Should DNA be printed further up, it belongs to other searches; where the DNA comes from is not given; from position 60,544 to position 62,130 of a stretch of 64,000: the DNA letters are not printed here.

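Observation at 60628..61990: Third GC-rich segment: fused pyrE-pyrF (OPRTase-OMP decarboxylase) likely acquired horizontally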

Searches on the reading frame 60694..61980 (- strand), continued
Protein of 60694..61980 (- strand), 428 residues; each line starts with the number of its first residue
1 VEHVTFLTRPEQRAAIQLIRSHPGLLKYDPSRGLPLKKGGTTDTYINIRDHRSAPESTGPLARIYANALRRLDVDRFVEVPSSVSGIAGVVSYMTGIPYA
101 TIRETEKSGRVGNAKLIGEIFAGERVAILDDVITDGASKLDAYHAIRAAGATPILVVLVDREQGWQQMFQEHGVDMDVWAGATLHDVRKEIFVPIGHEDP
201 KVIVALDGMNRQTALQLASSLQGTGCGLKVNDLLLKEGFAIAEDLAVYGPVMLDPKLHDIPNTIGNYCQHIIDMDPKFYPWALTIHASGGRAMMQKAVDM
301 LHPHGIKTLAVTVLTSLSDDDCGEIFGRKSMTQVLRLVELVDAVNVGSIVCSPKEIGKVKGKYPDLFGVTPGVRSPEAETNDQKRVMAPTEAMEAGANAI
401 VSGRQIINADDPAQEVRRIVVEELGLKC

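Call 32: find_related_loci(query=A1, collection=viral_contigs, flank=10000)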
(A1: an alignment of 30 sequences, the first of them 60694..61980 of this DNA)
Query A1 (428 aa) in viral_contigs; peptide patterns used: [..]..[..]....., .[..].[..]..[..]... (x = any residue, [..] = any of these).
36 stretches matched a pattern; 12 encode a relative of the query (tblastn E <= 1e-3); 12 distinct loci.
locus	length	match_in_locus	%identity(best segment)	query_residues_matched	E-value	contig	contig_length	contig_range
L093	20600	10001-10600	41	201-412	1e-38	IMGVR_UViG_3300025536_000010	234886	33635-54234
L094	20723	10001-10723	38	188-422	6e-37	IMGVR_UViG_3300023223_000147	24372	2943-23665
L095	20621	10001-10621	34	201-419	6e-28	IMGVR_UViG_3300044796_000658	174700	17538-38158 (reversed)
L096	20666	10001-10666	34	201-425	4e-27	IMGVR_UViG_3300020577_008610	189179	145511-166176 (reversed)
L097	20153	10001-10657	36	201-419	2e-26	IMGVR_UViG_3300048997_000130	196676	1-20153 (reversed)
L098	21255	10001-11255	44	17-422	5e-35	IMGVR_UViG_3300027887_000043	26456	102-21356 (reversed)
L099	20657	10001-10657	43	199-422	5e-42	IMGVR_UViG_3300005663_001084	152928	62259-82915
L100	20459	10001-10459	39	251-406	2e-22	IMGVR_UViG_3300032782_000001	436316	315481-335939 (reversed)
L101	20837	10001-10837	30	160-422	2e-21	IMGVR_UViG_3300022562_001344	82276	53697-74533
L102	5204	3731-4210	35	251-422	2e-19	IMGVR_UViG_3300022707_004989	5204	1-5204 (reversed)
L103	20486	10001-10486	33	251-424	4e-18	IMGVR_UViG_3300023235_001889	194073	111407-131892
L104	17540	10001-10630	38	198-420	2e-35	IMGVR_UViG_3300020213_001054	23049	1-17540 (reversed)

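Call 58: predict_structure(alignment_id=A1)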
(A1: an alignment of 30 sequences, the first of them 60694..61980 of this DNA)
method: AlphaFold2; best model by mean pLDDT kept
length: 428 residues; sequences in the alignment: 30
mean_pLDDT: 88.4   pTM: 0.84
mean pLDDT of the five models: 88.4, 86.6, 85.3, 85.3, 84.2
residues with pLDDT >= 90: 272; 70-90: 123; 50-70: 30; < 50: 3
segments of 3 or more residues with pLDDT < 50: none
pLDDT, mean of each block of 10 residues (from residue 1): 76 93 89 82 87 89 94 91 77 95 68 74 95 89 93 94 88 93 92 79 94 92 92 91 94 81 92 94 91 94 95 76 83 92 94 91 95 83 76 94 91 93 83
secondary structure, 60 per line:
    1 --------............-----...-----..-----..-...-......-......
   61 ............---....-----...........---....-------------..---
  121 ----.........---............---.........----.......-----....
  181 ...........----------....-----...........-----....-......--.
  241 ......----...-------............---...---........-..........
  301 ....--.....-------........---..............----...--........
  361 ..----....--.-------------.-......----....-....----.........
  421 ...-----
elements in order: H9-20 E26-28 E44-46 H48-53 H55-72 E76-79 H85-95 E99-102 E125-133 H137-148 E152-160 H165-171 E177-183 H184-191 E202-205 H211-221 E227-230 H232-237 H240-246 E251-253 H261-272 E282-286 H291-304 E307-311 H319-326 H330-343 E348-350 H353-362 E367-370 H389-394 E399-402 H404-407 H412-423

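Call 64: fold_search(model_id=the predicted structure, library=pdb)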
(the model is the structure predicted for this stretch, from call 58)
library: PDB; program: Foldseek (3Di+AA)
matches with E <= 10: 1677; with E <= 0.001: 454
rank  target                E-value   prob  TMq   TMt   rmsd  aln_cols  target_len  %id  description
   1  3ldv_B                3.9e-15  1.00  0.47  0.86   2.7       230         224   33  1.77 Angstrom resolution crystal structure of orotidine 5'-phosphate decarboxylase from Vibrio cholerae O1 biovar elto (released 2010-01-26)
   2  3uwq_B                8.6e-15  1.00  0.47  0.87   2.7       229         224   33  1.80 Angstrom resolution crystal structure of orotidine 5'-phosphate decarboxylase from Vibrio cholerae O1 biovar elto (released 2011-12-14)
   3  1dbt_A                8.6e-15  1.00  0.49  0.85   2.6       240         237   29  CRYSTAL STRUCTURE OF OROTIDINE 5'-MONOPHOSPHATE DECARBOXYLASE FROM BACILLUS SUBTILIS COMPLEXED WITH UMP (released 2000-03-06)
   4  1dbt_B                1.1e-14  1.00  0.48  0.85   2.6       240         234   30  CRYSTAL STRUCTURE OF OROTIDINE 5'-MONOPHOSPHATE DECARBOXYLASE FROM BACILLUS SUBTILIS COMPLEXED WITH UMP (released 2000-03-06)
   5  8cso_C                1.3e-14  1.00  0.48  0.87   2.3       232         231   31  Crystal Structure of Orotidine 5'-phosphate decarboxylase from Klebsiella pneumoniae in complex with Uridine-5'-monoph (released 2022-06-08)
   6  8cso_E                1.8e-14  1.00  0.50  0.90   2.0       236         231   31  Crystal Structure of Orotidine 5'-phosphate decarboxylase from Klebsiella pneumoniae in complex with Uridine-5'-monoph (released 2022-06-08)
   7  1eix_A                3.8e-14  1.00  0.47  0.84   2.4       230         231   32  STRUCTURE OF OROTIDINE 5'-MONOPHOSPHATE DECARBOXYLASE FROM E. COLI, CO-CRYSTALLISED WITH THE INHIBITOR BMP (released 2000-03-15)
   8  3uwq_A                5.5e-14  1.00  0.46  0.87   2.6       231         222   32  1.80 Angstrom resolution crystal structure of orotidine 5'-phosphate decarboxylase from Vibrio cholerae O1 biovar elto (released 2011-12-14)
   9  8cso_A                1.2e-13  1.00  0.48  0.86   2.2       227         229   32  Crystal Structure of Orotidine 5'-phosphate decarboxylase from Klebsiella pneumoniae in complex with Uridine-5'-monoph (released 2022-06-08)
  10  1eix_C                1.4e-13  1.00  0.49  0.87   2.2       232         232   31  STRUCTURE OF OROTIDINE 5'-MONOPHOSPHATE DECARBOXYLASE FROM E. COLI, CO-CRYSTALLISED WITH THE INHIBITOR BMP (released 2000-03-15)
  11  2yyu_B                1.4e-13  1.00  0.47  0.85   2.4       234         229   29  Crystal structure of uncharacterized conserved protein from Geobacillus kaustophilus (released 2007-11-06)
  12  3ru6_B                1.7e-13  1.00  0.46  0.87   2.5       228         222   30  1.8 Angstrom resolution crystal structure of orotidine 5'-phosphate decarboxylase (pyrF) from Campylobacter jejuni sub (released 2011-05-18)
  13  8dop_F                2.1e-13  1.00  0.48  0.87   2.4       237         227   30  Crystal structure of 2,3-diketo-5-methylthiopentyl-1-phosphate enolase-phosphatase from Klebsiella aerogenes (P1 Form) (released 2022-07-27)
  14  1l2u_A                2.9e-13  1.00  0.47  0.87   2.1       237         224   30  Orotidine 5'-monophosphate decarboxylase from E. coli (released 2002-03-13)
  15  3ldv_A                3.4e-13  1.00  0.47  0.84   3.0       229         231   34  1.77 Angstrom resolution crystal structure of orotidine 5'-phosphate decarboxylase from Vibrio cholerae O1 biovar elto (released 2010-01-26)
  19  8cso_D                9.3e-13  1.00  0.47  0.88   2.0       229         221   30  Crystal Structure of Orotidine 5'-phosphate decarboxylase from Klebsiella pneumoniae in complex with Uridine-5'-monoph (released 2022-06-08)
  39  8cso_H                1.1e-11  1.00  0.44  0.86   2.4       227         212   30  Crystal Structure of Orotidine 5'-phosphate decarboxylase from Klebsiella pneumoniae in complex with Uridine-5'-monoph (released 2022-06-08)
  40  8cso_I                1.7e-11  1.00  0.45  0.86   2.3       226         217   31  Crystal Structure of Orotidine 5'-phosphate decarboxylase from Klebsiella pneumoniae in complex with Uridine-5'-monoph (released 2022-06-08)
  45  8cso_G                8.0e-11  1.00  0.43  0.87   2.0       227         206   29  Crystal Structure of Orotidine 5'-phosphate decarboxylase from Klebsiella pneumoniae in complex with Uridine-5'-monoph (released 2022-06-08)
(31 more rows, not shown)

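Call 79: list_cluster_members(proteins=[P0001, P0002, P0005])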
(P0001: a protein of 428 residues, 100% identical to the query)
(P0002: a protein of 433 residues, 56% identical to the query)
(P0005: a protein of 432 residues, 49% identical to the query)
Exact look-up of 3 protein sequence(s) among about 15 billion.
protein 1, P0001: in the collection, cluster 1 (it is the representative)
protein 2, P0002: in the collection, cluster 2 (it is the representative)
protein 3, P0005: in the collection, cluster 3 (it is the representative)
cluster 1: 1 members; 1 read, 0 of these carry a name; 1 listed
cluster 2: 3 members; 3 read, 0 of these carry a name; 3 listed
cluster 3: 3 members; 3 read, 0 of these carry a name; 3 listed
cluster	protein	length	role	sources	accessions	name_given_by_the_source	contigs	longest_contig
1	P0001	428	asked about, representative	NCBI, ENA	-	-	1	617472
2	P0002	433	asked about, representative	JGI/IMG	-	-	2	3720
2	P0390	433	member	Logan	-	-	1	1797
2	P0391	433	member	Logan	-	-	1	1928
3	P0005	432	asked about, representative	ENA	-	-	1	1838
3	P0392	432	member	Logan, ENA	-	-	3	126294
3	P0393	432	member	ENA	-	-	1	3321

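Call 80: search_dna_similar(query=window:60694-61980:-, collection=plasmids, mode=protein, max_rows=8)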
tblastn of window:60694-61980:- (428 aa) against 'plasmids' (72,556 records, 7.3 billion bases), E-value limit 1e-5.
Records with a match: 44; places in all: 44; records where one place covers at least 80% of the query: 0.
Best place of each record, by identity: <60% 44.
By first word of the organism name: Escherichia 5; Sinorhizobium 4; Acinetobacter 3; Klebsiella 3; Nocardia 3; Neisseria 2; Proteus 2; Bacillus 2; Variovorax 2; Listeria 2; and 16 more.
By predicted mobility (MOB-suite, as given by PLSDB): non-mobilizable 35; mobilizable 8; conjugative 1.
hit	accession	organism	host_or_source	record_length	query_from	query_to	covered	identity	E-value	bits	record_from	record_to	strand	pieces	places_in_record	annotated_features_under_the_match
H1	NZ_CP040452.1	Halomonas sp. PA16-9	-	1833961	176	422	58%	36.1%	2e-31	134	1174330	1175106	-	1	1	none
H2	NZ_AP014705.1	Methylobacterium aquaticum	-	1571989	194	422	54%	37.8%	6e-19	97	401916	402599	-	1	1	none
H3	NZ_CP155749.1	Sphingomonas parapaucimobilis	Chinese cabbage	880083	201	412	50%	39.8%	2e-28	125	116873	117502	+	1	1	pyrF: orotidine-5'-phosphate decarboxylase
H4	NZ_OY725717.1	Collinsella aerofaciens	-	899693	201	422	52%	37.4%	2e-21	104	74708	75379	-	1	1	pyrF: orotidine-5'-phosphate decarboxylase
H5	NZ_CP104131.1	Sinorhizobium sp. K101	Phaseolus vulgaris,cell ...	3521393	201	422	52%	36.4%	1e-19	99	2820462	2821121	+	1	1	none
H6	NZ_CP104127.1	Sinorhizobium sp. M103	Phaseolus vulgaris,cell ...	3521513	201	422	52%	36.4%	1e-19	99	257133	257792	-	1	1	none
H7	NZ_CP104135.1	Sinorhizobium sp. C101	Phaseolus vulgaris,cell ...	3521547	201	422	52%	36.4%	1e-19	99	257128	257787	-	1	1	none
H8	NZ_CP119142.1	Neisseria gonorrhoeae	Homo sapiens,whole organism,synovial ...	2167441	202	419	51%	36.9%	9e-25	114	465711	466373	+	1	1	none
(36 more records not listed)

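Call 81: search_dna_similar(query=window:60694-61980:-, collection=phages, mode=protein, max_rows=8)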
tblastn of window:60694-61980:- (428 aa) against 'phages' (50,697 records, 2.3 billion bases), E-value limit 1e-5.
Records with a match: 11; places in all: 11; records where one place covers at least 80% of the query: 0.
Best place of each record, by identity: <60% 11.
By first word of the organism name: Listeria 5; Acinetobacter 2; Staphylococcus 2; Klebsiella 1; Enterococcus 1.
By host as written in the record: Listeria monocytogenes 5; - 2; Klebsiella pneumoniae ST16-OXA48 1; Enterococcus faecalis 1; Staphylococcus aureus 1; Staphylococcus pseudintermedius 1.
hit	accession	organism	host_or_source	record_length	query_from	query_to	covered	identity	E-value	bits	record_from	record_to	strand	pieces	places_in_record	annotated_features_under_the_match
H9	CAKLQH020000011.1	Acinetobacter phage MD-2021a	not known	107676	202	420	51%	34.7%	2e-25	115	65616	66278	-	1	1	pyrF: orotidine 5'-phosphate decarboxylase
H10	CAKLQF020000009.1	Acinetobacter phage MD-2021a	not known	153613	202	420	51%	34.7%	2e-25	115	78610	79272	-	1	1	pyrF: orotidine 5'-phosphate decarboxylase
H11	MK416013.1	Klebsiella phage ST16-OXA48phi5.1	Klebsiella pneumoniae ST16-OXA48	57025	202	419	51%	34.2%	9e-23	107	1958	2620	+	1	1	orotidine 5'-phosphate decarboxylase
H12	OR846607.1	Enterococcus phage Efs 1-1-1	Enterococcus faecalis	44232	197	419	52%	32.1%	9e-14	79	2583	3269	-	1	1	record has no annotation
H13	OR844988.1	Staphylococcus phage SA 1306 Kay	Staphylococcus aureus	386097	203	419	51%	32.6%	2e-19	97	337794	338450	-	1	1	record has no annotation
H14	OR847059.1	Listeria phage LM 4-11-1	Listeria monocytogenes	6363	199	422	52%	31.0%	4e-12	74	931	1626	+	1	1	record has no annotation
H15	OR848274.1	Listeria phage LM 4-14-1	Listeria monocytogenes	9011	201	422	52%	30.6%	4e-16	87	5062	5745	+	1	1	record has no annotation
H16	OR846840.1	Listeria phage LM 4-11-1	Listeria monocytogenes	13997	201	422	52%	30.6%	4e-16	87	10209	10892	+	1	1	record has no annotation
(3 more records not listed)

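Call 83: find_encoding_contigs(protein=P0392, flank=8000, max_places=1)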
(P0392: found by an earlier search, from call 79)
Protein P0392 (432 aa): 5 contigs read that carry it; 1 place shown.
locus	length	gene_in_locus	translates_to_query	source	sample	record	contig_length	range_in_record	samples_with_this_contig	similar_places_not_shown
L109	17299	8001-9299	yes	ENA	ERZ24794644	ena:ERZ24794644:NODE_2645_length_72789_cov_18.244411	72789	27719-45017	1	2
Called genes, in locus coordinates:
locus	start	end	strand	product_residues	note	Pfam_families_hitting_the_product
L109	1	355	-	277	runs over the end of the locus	-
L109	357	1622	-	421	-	PF02403:Seryl_tRNA_N, PF00587:tRNA-synt_2b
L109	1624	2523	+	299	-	PF02481:DNA_processg_A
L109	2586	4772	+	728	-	PF01751:Toprim, PF01131:Topoisom_bac, PF01396:Zn_ribbon_Top1, PF13368:Toprim_C_rpt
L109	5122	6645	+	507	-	PF13328:HD_4, PF01966:HD, PF04607:RelA_SpoT, PF02824:TGS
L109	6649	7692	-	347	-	PF02195:ParB_N, PF17762:HTH_ParB, PF23552:ParB_C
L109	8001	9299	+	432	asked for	PF00215:OMPdecase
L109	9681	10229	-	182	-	PF08534:Redoxin, PF00578:AhpC-TSA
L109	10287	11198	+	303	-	PF01745:IPT, PF01715:IPPT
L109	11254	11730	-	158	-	PF03073:TspO_MBR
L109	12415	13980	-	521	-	PF00082:Peptidase_S8, PF18895:T4SS_pilin (weak)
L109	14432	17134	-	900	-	PF02861:Clp_N, PF23569:NBD_SMAX1, PF00004:AAA, PF17871:AAA_lid_9, PF00004:AAA (weak), PF07724:AAA_2, PF07728:AAA_5, PF10431:ClpB_D2-small, +5 more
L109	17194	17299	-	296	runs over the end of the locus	-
